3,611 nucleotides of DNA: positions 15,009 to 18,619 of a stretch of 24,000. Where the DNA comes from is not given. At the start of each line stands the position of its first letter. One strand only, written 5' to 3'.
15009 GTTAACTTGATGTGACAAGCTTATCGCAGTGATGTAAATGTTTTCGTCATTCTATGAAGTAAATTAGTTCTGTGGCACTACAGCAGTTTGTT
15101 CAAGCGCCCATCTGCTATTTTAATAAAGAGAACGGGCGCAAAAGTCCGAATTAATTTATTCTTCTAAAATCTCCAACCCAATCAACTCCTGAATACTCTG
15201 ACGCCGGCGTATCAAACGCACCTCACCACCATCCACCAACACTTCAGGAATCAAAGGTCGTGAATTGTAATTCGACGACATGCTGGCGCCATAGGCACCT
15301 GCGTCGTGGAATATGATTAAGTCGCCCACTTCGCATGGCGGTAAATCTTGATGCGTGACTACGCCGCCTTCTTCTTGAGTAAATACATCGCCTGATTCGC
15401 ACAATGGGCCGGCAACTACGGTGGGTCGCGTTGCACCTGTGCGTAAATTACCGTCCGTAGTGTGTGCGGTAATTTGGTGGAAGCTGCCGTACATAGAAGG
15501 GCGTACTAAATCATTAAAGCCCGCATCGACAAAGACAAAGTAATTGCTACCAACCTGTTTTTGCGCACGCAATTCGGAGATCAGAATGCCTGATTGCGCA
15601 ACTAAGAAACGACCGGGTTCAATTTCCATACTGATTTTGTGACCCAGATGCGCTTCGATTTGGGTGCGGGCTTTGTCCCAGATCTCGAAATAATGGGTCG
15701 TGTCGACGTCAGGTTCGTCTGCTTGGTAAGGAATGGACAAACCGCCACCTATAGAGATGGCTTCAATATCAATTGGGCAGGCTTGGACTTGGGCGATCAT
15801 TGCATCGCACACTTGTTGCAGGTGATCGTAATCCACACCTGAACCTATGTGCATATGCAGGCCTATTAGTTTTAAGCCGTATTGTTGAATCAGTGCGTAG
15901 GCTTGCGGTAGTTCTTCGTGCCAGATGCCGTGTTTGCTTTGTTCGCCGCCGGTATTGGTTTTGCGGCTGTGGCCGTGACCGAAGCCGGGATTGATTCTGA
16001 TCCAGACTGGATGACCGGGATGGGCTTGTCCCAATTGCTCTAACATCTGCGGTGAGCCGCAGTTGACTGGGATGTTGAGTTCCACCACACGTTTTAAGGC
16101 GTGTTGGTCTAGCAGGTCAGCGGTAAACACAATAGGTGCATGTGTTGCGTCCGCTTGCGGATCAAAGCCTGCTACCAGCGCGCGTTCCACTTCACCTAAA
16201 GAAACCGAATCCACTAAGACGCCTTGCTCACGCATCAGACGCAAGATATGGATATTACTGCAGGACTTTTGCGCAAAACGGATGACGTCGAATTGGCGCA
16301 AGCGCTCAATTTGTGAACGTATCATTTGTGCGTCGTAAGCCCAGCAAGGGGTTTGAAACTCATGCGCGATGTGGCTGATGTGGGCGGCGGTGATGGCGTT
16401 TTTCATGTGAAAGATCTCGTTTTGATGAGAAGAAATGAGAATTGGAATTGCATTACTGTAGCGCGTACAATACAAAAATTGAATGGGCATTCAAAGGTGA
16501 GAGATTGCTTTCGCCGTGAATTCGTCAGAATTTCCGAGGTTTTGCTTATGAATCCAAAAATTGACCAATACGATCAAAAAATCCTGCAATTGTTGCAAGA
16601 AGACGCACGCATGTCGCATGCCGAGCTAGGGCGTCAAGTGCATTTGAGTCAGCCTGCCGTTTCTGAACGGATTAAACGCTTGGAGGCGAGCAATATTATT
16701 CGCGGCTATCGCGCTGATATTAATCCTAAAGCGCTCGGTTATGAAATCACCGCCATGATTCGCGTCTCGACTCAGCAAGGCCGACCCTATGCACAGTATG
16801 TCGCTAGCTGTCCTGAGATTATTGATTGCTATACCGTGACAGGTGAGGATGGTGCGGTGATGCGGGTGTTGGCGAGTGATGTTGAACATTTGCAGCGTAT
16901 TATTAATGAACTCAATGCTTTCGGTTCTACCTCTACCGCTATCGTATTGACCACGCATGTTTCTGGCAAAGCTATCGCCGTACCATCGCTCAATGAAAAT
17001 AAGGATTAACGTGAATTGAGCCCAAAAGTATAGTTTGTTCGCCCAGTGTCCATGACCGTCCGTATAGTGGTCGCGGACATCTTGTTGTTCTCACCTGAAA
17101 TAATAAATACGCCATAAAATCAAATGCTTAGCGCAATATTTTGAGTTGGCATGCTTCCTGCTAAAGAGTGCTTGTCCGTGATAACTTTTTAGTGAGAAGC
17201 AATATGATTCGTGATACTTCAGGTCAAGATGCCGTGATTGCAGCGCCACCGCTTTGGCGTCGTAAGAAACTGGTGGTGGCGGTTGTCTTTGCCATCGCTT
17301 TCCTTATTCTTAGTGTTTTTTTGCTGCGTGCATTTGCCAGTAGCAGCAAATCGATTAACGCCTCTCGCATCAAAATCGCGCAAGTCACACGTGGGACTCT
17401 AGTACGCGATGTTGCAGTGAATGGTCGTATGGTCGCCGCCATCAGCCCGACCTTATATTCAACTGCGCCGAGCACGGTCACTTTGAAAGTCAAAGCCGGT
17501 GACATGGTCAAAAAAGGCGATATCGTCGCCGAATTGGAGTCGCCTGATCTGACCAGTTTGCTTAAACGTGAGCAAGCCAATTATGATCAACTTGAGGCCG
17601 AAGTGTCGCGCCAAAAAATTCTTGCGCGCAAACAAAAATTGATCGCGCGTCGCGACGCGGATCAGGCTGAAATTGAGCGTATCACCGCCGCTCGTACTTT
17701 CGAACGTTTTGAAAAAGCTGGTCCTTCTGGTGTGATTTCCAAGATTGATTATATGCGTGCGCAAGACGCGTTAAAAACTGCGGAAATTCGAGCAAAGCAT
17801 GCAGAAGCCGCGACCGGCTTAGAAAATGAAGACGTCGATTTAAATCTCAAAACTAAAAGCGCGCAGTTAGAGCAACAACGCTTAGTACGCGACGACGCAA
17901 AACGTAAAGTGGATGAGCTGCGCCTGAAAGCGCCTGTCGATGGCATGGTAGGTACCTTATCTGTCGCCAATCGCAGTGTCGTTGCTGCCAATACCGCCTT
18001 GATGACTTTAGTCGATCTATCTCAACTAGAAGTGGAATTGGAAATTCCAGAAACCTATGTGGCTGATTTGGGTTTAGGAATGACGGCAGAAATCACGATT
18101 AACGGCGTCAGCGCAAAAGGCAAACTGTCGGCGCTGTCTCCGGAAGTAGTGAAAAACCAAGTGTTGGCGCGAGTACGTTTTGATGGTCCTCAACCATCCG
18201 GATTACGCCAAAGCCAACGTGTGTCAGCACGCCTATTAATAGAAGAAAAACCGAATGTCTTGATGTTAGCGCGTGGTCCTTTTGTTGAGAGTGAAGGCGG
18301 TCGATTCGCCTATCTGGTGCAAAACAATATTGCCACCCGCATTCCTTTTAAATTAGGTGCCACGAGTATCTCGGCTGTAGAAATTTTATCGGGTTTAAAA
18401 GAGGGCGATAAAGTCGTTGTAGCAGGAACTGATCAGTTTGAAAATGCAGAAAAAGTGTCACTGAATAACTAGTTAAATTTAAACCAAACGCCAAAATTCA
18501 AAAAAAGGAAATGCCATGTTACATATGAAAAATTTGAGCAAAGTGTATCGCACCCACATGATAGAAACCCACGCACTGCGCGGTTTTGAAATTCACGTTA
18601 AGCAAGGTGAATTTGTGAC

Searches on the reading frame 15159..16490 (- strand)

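Call 6: search_protein_families(library=pfam, proteins=[window:15159-16490:-], max_evalue=0.001)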
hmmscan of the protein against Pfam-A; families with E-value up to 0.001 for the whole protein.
window:15159-16490:- (444 aa): 2 families
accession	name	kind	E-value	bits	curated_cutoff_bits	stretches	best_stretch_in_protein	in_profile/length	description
PF02784.22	Orn_Arg_deC_N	-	6.9e-52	176.7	23.4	1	66-298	14-247/247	Pyridoxal-dependent decarboxylase, pyridoxal binding domain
PF00278.28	Orn_DAP_Arg_deC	-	6e-21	75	23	1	229-398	5-95/95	Pyridoxal-dependent decarboxylase, C-terminal sheet domain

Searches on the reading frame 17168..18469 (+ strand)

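Call 6: search_protein_families(library=pfam, proteins=[window:17168-18469:+], max_evalue=0.001)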
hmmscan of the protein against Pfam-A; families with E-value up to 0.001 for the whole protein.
window:17168-18469:+ (434 aa): 3 families
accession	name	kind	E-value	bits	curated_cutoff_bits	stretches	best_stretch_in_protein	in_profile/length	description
PF16576.10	HlyD_D23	-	5e-16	59.1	30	1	169-342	30-203/214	Barrel-sandwich domain of CusB or HlyD membrane-fusion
PF13437.12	HlyD_3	-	7.8e-15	56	22.2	1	253-343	2-96/106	HlyD family secretion protein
PF00364.28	Biotin_lipoyl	-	7e-05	23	22.1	0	100-125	14-38/73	Biotin-requiring enzyme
